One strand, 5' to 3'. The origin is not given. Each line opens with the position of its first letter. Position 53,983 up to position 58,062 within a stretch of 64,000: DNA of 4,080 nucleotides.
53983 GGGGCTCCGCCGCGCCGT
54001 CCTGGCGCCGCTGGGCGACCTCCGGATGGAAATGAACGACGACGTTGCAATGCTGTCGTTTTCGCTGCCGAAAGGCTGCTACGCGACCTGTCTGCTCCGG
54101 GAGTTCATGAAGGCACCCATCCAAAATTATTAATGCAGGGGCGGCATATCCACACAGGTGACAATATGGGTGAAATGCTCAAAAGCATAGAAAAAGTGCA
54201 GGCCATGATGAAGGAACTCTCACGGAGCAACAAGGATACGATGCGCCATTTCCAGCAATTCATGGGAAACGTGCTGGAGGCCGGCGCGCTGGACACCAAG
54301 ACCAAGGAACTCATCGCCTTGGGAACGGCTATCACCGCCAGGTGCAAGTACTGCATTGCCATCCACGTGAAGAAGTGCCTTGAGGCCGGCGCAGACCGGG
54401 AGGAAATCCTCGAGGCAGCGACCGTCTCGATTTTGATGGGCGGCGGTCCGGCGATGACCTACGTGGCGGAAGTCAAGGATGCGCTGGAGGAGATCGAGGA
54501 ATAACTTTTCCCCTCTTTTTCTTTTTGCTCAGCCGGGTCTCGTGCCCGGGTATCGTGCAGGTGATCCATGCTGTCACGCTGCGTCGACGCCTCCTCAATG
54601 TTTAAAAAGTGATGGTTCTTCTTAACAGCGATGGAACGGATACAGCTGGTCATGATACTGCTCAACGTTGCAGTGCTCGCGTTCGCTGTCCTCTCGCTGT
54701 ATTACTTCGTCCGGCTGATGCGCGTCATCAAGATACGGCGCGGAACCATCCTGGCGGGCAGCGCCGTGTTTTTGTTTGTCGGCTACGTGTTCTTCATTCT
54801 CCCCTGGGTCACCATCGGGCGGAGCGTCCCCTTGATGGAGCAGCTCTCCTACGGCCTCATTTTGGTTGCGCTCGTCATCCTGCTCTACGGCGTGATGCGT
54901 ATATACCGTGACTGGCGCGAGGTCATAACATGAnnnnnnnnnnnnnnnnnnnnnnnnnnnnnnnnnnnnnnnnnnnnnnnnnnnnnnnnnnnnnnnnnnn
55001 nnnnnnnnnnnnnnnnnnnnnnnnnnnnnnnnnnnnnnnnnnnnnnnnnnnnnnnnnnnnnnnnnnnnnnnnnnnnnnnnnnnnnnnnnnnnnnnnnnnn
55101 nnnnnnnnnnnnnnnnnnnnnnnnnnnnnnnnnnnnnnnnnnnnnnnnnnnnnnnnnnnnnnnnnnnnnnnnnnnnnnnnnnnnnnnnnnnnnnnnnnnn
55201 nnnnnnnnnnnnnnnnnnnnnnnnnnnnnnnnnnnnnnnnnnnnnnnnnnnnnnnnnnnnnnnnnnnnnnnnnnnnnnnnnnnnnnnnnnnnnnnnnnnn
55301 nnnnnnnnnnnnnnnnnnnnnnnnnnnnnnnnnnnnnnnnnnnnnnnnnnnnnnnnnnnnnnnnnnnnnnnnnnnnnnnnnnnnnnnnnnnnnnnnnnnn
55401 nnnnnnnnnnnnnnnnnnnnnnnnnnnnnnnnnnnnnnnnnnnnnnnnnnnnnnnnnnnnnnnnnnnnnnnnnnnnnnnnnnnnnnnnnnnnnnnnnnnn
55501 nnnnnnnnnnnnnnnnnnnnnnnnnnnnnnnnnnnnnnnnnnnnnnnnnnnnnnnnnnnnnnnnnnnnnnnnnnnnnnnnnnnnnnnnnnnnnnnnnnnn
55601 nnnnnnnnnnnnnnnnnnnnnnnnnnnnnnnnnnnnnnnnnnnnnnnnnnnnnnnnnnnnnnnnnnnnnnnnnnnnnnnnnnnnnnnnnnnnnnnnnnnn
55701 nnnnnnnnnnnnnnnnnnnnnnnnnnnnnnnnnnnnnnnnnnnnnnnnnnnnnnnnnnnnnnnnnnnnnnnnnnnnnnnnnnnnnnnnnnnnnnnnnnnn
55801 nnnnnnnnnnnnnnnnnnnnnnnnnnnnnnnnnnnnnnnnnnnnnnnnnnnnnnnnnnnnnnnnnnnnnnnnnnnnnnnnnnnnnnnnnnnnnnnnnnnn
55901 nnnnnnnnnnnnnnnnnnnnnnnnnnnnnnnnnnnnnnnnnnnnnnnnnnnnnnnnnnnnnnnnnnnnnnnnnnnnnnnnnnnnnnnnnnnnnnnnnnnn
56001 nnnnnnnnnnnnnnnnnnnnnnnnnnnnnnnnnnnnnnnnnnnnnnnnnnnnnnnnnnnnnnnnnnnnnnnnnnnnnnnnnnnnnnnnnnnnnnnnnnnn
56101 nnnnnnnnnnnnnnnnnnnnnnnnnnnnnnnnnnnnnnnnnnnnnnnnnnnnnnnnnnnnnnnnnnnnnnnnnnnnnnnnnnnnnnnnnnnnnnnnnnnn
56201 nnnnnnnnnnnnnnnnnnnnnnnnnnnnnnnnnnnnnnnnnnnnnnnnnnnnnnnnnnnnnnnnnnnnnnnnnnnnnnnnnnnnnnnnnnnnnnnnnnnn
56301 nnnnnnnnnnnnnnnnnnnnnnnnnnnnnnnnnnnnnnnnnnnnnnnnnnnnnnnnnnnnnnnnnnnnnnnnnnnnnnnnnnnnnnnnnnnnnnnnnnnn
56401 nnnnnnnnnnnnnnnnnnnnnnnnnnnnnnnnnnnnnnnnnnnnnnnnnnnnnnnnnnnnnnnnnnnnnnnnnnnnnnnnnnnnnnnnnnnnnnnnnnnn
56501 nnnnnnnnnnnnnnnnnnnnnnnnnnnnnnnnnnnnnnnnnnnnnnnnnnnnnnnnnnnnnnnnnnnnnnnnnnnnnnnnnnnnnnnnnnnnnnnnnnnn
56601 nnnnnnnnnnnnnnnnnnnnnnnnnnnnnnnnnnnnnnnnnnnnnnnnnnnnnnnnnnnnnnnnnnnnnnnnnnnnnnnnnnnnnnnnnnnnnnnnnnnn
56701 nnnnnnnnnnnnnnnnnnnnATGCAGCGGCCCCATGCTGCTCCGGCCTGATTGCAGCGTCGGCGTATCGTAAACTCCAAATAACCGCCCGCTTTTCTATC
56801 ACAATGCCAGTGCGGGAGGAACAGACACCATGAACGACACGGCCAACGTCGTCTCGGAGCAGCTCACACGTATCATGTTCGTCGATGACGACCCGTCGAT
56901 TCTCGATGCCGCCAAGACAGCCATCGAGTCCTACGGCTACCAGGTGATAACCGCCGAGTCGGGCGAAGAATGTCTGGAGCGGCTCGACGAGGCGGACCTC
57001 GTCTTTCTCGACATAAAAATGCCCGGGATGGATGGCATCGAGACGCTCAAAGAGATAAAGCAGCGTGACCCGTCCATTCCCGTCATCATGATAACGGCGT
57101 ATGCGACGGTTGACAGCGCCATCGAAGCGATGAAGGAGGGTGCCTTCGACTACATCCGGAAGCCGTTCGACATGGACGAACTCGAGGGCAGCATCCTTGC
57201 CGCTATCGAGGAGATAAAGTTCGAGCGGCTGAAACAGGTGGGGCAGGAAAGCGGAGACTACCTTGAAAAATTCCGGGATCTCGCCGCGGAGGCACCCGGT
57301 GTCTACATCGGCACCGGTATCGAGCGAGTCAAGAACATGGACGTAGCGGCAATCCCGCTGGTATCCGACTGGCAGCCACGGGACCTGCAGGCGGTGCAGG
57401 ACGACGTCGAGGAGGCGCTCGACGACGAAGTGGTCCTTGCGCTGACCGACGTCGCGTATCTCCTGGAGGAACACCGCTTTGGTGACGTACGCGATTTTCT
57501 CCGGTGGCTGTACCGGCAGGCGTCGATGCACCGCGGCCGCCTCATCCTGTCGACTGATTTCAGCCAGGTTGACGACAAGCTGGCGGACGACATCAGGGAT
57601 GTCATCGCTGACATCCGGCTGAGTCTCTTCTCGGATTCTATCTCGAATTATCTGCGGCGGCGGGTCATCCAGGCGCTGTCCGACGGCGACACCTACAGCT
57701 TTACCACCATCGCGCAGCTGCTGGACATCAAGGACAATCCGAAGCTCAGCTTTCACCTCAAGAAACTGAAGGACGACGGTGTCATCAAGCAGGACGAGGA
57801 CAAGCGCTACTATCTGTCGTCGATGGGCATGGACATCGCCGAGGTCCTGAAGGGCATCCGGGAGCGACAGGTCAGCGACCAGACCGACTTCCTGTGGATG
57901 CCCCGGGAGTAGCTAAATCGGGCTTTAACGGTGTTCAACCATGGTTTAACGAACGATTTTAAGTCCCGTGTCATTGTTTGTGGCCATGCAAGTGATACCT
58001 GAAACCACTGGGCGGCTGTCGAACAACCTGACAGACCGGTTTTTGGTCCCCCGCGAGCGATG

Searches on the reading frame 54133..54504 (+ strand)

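Call 3: search_protein_families(library=pfam, proteins=[window:54133-54504:+], max_evalue=0.1)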
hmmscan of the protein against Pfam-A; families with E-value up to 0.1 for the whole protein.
window:54133-54504:+ (123 aa): 3 families
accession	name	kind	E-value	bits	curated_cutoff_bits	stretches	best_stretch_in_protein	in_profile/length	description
PF02627.25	CMD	-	1e-22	80.4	23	1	35-114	2-81/84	Carboxymuconolactone decarboxylase family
PF15704.10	Mt_ATP_synt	-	0.063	13.6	27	0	10-53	107-151/188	Mitochondrial ATP synthase subunit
PF04636.18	PA26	-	0.089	12.2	29.4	0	34-90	46-103/445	PA26 p53-induced protein (sestrin)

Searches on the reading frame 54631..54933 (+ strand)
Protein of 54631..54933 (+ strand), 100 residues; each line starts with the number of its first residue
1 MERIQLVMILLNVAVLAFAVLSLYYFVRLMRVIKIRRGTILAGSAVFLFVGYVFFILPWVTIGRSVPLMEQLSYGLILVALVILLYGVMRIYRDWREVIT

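Call 3: search_protein_families(library=pfam, proteins=[window:54631-54933:+], max_evalue=0.1)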
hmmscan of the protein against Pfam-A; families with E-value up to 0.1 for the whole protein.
window:54631-54933:+ (100 aa): 4 families
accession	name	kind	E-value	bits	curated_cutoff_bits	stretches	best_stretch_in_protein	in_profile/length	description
PF24717.1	DUF7672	-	0.014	15.8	27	1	5-56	12-64/78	Family of unknown function (DUF7672)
PF20587.3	DUF6789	-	0.015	15.8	27.1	1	7-86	17-98/144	Family of unknown function (DUF6789)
PF16192.10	PMT_4TMC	-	0.029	14.3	32.4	1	8-66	60-122/202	C-terminal four TMM region of protein-O-mannosyltransferase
PF25592.1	DUF7937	-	0.042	13.1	31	1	7-93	314-400/402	Domain of unknown function (DUF7937)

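Call 53: search_protein_families(library=ncbifam, proteins=[window:54631-54933:+], max_evalue=0.01)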
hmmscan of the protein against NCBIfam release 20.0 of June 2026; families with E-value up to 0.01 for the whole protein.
window:54631-54933:+ (100 aa): 0 families

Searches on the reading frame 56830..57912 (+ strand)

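Call 3: search_protein_families(library=pfam, proteins=[window:56830-57912:+], max_evalue=0.1)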
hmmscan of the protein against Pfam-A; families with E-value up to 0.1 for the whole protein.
window:56830-57912:+ (360 aa): 10 families
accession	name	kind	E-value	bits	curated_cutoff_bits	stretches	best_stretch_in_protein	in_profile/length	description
PF00072.30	Response_reg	-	3.7e-33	114.4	30.2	1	15-120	1-108/111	Response regulator receiver domain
PF24038.1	DUF7347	-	6.3e-09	36.4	27.6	1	270-339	7-76/77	Domain of unknown function (DUF7347)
PF12840.13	HTH_20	-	7.5e-07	29.5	27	1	275-321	5-50/51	Helix-turn-helix domain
PF01022.26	HTH_5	-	5.9e-05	23.3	22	1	276-320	4-46/47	Bacterial regulatory protein, arsR family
PF05763.18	DUF835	-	0.0023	18.2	33.1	1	170-249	45-126/136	Protein of unknown function (DUF835)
PF13412.12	HTH_24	-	0.024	14.7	21.9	1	273-320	2-48/48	Winged helix-turn-helix DNA-binding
PF23198.2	PDE8A_N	-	0.082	13.3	29.6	0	17-90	16-91/147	PDE8A-like, N-terminal domain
PF14947.12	HTH_45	-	0.096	13.2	25.5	0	309-345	39-74/77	Winged helix-turn-helix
PF21819.3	DUF6885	-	0.098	12.2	27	0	161-225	93-157/251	Family of unknown function (DUF6885)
PF24035.1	DUF7344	-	0.099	13.5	27.8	0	308-326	55-73/76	Domain of unknown function (DUF7344)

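Call 4: search_protein_families(library=ncbifam, proteins=[window:56830-57912:+], max_evalue=0.1)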
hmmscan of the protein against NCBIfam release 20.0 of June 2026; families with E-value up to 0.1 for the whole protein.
window:56830-57912:+ (360 aa): 111 families (the best 25 are shown)
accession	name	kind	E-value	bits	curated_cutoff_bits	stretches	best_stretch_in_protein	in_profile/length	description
NF008469.0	PRK11361.1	equivalog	6.4e-31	107.5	714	1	12-123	4-117/461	acetoacetate metabolism transcriptional regulator AtoC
TIGR01818.1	ntrC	equivalog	6.4e-29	101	558.6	1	15-137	1-125/463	nitrogen regulation protein NR(I)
NF007689.0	PRK10365.1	equivalog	1.3e-28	100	760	1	14-126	7-121/441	sigma-54-dependent response regulator transcription factor ZraR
NF008176.1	PRK10923.1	equivalog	5.1e-27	94.6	620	1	13-130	4-123/469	nitrogen regulation protein NR(I)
NF053512.1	nitric_RR_NosR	exception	1.9e-26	93.1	400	1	15-136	1-125/422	response regulator c-di-GMP phosphodiesterase, NosR family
NF011695.0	PRK15115.1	equivalog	1.3e-25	90.1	763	1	9-128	3-124/445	two-component system response regulator GlrR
NF006900.1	PRK09390.1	equivalog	3.7e-25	88.7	255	1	14-131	6-125/203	response regulator FixJ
NF045944.1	ResRegRpaBCyano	equivalog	1.8e-23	83.1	330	1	17-132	2-118/229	response regulator transcription factor RpaB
NF051870.1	NAssimRespRegNtrX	equivalog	9.2e-23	80.8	600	1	14-133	3-126/452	nitrogen assimilation response regulator NtrX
NF047793.1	ResRegPgtA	equivalog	1.6e-22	79.9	650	1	11-128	4-123/414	two-component system response regulator PgtA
NF041733.1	resp_reg_CseB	equivalog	2.6e-22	79.3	350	1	14-165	2-156/228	two-component system response regulator CseB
NF008199.0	PRK10955.1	equivalog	2.3e-21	76.8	341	1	13-143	2-132/232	envelope stress response regulator transcription factor CpxR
NF051850.1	RespRegRprY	equivalog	3.2e-21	75.8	370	1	11-137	3-131/234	response regulator transcription factor RprY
NF053854.1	RespRegPhoBBctds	equivalog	8.2e-21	74.4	270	1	15-129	1-118/225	two-component system response regulator PhoB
NF040689.1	MtrAB_MtrA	equivalog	1.1e-20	73.9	300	1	15-130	1-117/219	MtrAB system response regulator MtrA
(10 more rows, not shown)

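Call 49: search_protein_families(library=padloc, proteins=[window:56830-57912:+], max_evalue=0.01)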
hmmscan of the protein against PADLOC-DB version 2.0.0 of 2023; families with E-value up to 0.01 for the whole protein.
window:56830-57912:+ (360 aa): 7 families
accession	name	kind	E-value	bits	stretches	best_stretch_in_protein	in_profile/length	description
PDLC01438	Csa3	-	2.3e-07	29.1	1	260-343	143-216/305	"CAS-I,CAS-II,CAS-III,CAS-IV,CAS-V,CAS-VI; associated_signaling"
PDLC01866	CARF3--CARF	-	3.3e-05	22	1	273-327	138-191/207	-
PDLC00405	SduA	-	0.00013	19.5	1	11-104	5-109/323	DUF4263 domain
PDLC04725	PDC-M60B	-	0.00042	18.2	0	14-93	5-102/158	-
PDLC02976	WH_III-A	-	0.001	17.8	1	286-336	16-63/104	-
PDLC04055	PD-T4-6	-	0.0015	15.4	1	9-127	362-484/496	-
PDLC01434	CasR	-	0.0028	15.5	1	278-333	132-186/191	"CAS-I,CAS-II,CAS-III,CAS-IV,CAS-V,CAS-VI; associated_signaling"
